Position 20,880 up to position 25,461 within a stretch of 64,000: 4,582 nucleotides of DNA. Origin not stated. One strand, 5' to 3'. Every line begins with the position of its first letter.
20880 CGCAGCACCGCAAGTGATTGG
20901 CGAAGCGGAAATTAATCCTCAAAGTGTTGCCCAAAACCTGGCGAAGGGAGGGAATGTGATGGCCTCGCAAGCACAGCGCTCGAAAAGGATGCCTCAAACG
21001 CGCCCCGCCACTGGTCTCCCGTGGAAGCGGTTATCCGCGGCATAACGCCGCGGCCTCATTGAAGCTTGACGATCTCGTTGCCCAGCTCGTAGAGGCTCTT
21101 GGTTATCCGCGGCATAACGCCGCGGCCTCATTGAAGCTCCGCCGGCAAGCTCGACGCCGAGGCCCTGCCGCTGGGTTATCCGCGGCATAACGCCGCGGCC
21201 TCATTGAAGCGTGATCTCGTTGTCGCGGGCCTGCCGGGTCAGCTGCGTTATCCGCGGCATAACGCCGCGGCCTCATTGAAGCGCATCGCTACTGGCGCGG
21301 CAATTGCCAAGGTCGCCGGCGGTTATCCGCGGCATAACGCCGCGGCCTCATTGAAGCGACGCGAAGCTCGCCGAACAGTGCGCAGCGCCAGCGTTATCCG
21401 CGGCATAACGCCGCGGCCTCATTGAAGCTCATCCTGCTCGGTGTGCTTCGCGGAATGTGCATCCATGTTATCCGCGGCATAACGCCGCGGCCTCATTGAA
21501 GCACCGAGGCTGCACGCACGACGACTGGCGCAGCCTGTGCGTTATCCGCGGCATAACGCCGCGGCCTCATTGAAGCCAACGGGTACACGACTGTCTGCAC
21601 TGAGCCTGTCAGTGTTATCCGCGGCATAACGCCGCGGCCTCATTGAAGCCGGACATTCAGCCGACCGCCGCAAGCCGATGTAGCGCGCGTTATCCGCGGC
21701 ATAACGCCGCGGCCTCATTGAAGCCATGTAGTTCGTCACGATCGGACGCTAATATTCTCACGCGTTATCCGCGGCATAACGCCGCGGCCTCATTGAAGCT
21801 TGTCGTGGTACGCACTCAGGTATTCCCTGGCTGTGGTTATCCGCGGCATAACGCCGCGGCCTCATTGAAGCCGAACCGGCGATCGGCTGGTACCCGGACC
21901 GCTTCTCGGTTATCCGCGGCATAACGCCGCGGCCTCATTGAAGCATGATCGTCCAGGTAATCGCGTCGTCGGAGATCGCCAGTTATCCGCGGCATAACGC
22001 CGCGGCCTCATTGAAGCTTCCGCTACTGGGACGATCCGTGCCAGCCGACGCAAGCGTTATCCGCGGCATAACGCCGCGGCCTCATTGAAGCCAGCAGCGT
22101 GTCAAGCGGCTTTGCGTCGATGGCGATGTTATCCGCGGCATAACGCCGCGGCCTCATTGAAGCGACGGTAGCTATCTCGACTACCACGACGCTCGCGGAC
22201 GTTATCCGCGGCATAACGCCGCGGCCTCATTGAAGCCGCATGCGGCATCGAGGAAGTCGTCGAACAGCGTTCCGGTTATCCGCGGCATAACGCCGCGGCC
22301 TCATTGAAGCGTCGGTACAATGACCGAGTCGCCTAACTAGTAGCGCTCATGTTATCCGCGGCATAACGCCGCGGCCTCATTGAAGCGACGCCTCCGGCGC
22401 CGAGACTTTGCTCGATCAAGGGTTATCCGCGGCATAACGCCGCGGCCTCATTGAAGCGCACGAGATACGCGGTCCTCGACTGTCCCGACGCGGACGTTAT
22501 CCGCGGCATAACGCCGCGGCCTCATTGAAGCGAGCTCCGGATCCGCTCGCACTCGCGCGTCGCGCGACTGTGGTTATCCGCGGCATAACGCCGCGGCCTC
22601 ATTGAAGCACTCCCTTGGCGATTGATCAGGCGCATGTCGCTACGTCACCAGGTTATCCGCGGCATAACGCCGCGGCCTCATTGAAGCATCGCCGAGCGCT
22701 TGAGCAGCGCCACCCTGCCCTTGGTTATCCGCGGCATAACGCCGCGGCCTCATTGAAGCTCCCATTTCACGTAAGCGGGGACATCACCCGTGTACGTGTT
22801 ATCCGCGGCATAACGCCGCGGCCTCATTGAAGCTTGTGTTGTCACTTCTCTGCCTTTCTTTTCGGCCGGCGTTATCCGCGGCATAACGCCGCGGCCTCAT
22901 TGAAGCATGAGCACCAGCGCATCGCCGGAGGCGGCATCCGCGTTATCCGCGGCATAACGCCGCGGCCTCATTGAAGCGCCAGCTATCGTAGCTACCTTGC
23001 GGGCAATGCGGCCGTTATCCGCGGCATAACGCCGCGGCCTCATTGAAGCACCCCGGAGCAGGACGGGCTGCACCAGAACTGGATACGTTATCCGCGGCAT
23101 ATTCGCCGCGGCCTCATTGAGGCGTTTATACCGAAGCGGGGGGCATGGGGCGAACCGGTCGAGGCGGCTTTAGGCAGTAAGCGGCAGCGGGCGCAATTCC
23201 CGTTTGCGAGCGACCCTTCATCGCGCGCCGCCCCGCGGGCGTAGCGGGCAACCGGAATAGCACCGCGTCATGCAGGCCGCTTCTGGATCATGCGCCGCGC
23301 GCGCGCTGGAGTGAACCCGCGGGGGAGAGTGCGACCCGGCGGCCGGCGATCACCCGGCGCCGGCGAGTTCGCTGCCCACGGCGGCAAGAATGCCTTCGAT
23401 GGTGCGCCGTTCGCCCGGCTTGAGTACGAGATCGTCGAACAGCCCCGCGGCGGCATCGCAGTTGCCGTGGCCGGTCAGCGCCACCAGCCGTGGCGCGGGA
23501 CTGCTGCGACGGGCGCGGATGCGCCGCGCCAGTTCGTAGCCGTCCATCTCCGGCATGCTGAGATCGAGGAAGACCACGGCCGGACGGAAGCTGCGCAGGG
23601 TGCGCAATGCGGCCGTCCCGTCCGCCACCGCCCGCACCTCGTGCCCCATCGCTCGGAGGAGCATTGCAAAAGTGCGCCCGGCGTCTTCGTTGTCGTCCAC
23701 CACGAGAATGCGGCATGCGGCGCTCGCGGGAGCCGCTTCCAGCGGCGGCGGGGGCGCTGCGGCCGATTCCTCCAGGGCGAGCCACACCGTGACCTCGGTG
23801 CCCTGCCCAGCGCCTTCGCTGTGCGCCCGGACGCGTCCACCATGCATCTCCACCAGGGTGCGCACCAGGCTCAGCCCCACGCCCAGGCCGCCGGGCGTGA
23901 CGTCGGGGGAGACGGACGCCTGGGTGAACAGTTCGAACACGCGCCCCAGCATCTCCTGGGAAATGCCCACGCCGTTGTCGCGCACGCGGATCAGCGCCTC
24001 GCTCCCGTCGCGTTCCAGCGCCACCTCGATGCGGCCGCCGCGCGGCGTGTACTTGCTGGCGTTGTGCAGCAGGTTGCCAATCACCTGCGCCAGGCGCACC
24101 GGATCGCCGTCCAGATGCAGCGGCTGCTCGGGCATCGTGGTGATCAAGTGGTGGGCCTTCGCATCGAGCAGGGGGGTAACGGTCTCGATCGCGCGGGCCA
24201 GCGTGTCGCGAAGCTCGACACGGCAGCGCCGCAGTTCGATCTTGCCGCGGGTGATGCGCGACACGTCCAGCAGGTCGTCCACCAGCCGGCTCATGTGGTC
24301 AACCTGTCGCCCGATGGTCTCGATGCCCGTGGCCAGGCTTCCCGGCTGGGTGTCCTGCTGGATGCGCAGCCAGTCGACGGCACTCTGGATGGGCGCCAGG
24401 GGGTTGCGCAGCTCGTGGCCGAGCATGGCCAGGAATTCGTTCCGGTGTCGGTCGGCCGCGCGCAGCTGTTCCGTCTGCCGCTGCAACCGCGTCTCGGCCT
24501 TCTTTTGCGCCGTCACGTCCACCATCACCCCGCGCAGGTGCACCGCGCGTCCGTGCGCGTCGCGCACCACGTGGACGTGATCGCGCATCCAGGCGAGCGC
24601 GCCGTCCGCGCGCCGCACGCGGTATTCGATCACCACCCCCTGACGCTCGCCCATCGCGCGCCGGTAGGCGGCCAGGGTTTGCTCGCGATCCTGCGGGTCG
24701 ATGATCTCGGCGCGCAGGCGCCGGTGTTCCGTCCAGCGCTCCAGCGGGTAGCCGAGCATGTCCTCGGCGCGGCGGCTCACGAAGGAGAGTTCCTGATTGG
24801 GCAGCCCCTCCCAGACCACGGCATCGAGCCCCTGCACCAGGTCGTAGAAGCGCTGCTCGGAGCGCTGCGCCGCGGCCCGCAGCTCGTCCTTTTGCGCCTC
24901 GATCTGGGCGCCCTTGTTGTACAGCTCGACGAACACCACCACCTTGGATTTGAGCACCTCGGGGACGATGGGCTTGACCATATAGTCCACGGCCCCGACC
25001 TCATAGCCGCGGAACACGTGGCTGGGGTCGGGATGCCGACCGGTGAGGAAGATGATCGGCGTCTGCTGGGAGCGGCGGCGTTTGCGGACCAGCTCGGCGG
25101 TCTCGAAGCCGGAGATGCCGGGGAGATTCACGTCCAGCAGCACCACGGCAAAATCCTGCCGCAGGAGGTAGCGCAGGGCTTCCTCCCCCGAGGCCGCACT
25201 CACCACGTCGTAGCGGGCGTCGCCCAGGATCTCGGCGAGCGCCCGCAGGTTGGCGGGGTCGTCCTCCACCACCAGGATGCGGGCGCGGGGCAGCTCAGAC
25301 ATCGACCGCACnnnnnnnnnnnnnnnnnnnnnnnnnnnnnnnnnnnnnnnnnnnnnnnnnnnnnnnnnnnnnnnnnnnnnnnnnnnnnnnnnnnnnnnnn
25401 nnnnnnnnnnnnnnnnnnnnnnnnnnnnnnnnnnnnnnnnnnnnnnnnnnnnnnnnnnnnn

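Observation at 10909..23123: Complete subtype I-G (I-U) CRISPR-Cas locus with non-canonical gene order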

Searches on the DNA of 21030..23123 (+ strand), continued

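Call 44: search_dna_similar(query=window:21030-23123:+, collection=phages, mode=distant, max_evalue=1, max_rows=25)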
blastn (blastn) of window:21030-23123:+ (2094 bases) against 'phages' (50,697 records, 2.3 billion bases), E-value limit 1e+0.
Records with a match: 27; places in all: 27; records where one place covers at least 80% of the query: 0.
Best place of each record, by identity: 95-99% 4; 80-90% 23.
By first word of the organism name: Proteus 16; Prochlorococcus 4; Pseudomonas 2; Escherichia 2; Microcystis 1; Salmonella 1; Staphylococcus 1.
By host as written in the record: Proteus mirabilis 10; Proteus mirabillis 3; Pseudomonas aeruginosa 2; enterotoxigenic Escherichia coli 2; Proteus mirabilis CriePir89 2; Prochlorococcus sp. MED4 2; Prochlorococcus MED4 2; - 1; and 3 more.
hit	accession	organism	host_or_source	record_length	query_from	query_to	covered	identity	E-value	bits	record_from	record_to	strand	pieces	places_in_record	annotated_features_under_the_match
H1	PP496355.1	Microcystis phage Mvi-Yong1342-1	Microcystis viridis FACHB-1342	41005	1931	1973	2%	81.4%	6e-1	43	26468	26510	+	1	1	sugar O-methyltransferase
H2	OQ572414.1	Pseudomonas phage Y13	Pseudomonas aeruginosa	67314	112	145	2%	88.2%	2e-1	45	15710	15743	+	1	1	record has no annotation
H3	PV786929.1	Proteus phage pPM01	Proteus mirabilis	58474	1218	1250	2%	87.9%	6e-1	43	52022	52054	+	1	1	putative SNF2 domain-containing protein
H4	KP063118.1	Proteus phage pPM_01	Proteus mirabilis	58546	1218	1250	2%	87.9%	6e-1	43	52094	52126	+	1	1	putative SNF2 domain-containing protein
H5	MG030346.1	Proteus phage PM87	Proteus mirabilis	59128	1218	1250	2%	87.9%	6e-1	43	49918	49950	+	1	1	helicase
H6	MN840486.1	Proteus phage P16-2532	Proteus mirabilis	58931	1218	1250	2%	87.9%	6e-1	43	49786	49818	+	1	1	putative SNF2 domain-containing protein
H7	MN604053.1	Escherichia phage E21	enterotoxigenic Escherichia coli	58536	1218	1250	2%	87.9%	6e-1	43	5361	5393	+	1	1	putative SNF2 domain-containing protein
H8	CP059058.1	Proteus phage ASh-2020a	Proteus mirabilis CriePir89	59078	1218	1250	2%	87.9%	6e-1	43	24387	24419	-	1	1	record has no annotation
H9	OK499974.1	Proteus phage vB_PmiS_Inception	Proteus mirabillis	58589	1218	1250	2%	87.9%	6e-1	43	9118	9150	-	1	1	DNA helicase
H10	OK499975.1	Proteus phage vB_PmiS_Jing313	Proteus mirabilis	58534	1218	1250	2%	87.9%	6e-1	43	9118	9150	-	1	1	box helicase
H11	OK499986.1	Proteus phage vB_PmiS_NotEvenPhaged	Proteus mirabillis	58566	1218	1250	2%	87.9%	6e-1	43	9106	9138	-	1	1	putative ATP-dependent helicase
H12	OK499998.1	Proteus phage vB_PmiS_DanisaurMW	Proteus mirabillis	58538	1218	1250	2%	87.9%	6e-1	43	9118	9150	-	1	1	putative DEAD/DEAH box helicase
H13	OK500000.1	Proteus phage vB_PmiS_DoubleBarrel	Proteus mirabiliis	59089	1218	1250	2%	87.9%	6e-1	43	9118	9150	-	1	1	putative DNA helicase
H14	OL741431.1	Proteus phage Isf-Pm1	Proteus mirabilis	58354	1218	1250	2%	87.9%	6e-1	43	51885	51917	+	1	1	putative DNA helicase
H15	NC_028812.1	Proteus phage pPM_01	Proteus mirabilis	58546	1218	1250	2%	87.9%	6e-1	43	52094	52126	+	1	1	DNA helicase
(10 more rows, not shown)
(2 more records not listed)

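Call 56: search_dna_similar(query=window:21030-23123:+, collection=plasmids, mode=distant, max_evalue=0.1, max_rows=20)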
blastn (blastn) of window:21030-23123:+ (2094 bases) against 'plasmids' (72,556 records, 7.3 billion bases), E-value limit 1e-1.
In 1 record(s) the limit of 40 matching pieces per record was reached: places in those records are undercounted.
Records with a match: 9; places in all: 49; records where one place covers at least 80% of the query: 0.
Best place of each record, by identity: 80-90% 4; 60-80% 5.
By first word of the organism name: Cereibacter 3; Paraburkholderia 2; Candidatus 1; Methylomagnum 1; Rhodoplanes 1; Azospirillum 1.
By predicted mobility (MOB-suite, as given by PLSDB): non-mobilizable 9.
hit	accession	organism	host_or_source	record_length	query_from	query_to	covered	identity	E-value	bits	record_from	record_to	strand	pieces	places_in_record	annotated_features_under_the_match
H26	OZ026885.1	Candidatus Methylocalor cossyra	-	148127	290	1872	76%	67.8%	6e-96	361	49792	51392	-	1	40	protein of unknown function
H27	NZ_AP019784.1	Methylomagnum ishizawai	-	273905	218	1730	42%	74.7%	5e-8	523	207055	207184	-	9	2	hypothetical protein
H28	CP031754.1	Cereibacter sphaeroides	cell culture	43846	161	1506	22%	71.6%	3e-4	203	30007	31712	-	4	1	none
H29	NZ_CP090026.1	Cereibacter azotoformans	cell culture,Aquaculture sediment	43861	161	1506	22%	71.6%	3e-4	203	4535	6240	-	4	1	none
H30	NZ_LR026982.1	Rhodoplanes serenus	-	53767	221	1364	9%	80.7%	6e-7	165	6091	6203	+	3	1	hypothetical protein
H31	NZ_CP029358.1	Azospirillum thermophilum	cell culture,hot spring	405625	447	547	5%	73.1%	5e-2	48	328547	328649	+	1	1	none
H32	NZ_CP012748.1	Paraburkholderia caribensis MBA4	soil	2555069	455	513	3%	81.4%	5e-2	48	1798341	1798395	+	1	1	none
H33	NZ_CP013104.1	Paraburkholderia caribensis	-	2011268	455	513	3%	81.4%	5e-2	48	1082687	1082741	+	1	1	none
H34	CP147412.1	Cereibacter sphaeroides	purified isolate from lagoon ...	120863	948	992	2%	87.0%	1e-2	50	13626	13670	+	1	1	hypothetical protein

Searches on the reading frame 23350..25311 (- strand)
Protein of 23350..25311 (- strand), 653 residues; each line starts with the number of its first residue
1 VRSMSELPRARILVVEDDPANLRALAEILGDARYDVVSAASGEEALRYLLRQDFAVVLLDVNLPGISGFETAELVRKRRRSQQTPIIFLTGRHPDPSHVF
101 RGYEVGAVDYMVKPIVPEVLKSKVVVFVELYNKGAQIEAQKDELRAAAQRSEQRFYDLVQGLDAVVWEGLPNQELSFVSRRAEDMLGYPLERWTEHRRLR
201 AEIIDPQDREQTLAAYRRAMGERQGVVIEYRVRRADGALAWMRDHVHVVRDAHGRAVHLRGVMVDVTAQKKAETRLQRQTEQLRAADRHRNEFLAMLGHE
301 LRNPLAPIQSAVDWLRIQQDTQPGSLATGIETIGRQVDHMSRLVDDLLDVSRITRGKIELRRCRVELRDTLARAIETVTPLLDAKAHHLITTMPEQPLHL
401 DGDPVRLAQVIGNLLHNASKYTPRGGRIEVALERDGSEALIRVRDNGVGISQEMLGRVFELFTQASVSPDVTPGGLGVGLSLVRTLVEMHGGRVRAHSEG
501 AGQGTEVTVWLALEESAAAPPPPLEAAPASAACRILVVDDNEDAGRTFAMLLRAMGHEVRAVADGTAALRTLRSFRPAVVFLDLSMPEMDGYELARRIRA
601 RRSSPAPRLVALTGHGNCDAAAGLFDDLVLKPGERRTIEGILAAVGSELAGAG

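Call 47: search_protein_families(library=pfam, proteins=[window:23350-25311:-], max_evalue=0.01)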
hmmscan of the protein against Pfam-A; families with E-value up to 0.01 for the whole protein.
window:23350-25311:- (653 aa): 8 families
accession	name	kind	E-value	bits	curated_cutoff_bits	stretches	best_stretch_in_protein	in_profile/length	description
PF00072.30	Response_reg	-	8.9e-46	155.1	30.2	2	12-124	1-110/111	Response regulator receiver domain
PF02518.31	HATPase_c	-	1.8e-27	96.4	26.4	1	402-514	1-110/111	Histidine kinase-, DNA gyrase B-, and HSP90-like ATPase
PF00512.31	HisKA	-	1.5e-15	57.4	26.9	1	290-356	2-66/66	His Kinase A (phospho-acceptor) domain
PF08447.18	PAS_3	-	5.5e-15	55.8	25.6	1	177-263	3-89/89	PAS fold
PF08448.16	PAS_4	-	1.3e-06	29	23.1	1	177-270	19-109/110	PAS fold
PF00989.32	PAS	-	2.6e-05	24.6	22.6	1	159-265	7-112/113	PAS fold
PF13426.13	PAS_9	-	6.8e-05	23.5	27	1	173-268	11-103/103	PAS domain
PF06490.17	FleQ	-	0.0051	17.5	22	0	534-581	1-48/108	Flagellar regulatory protein FleQ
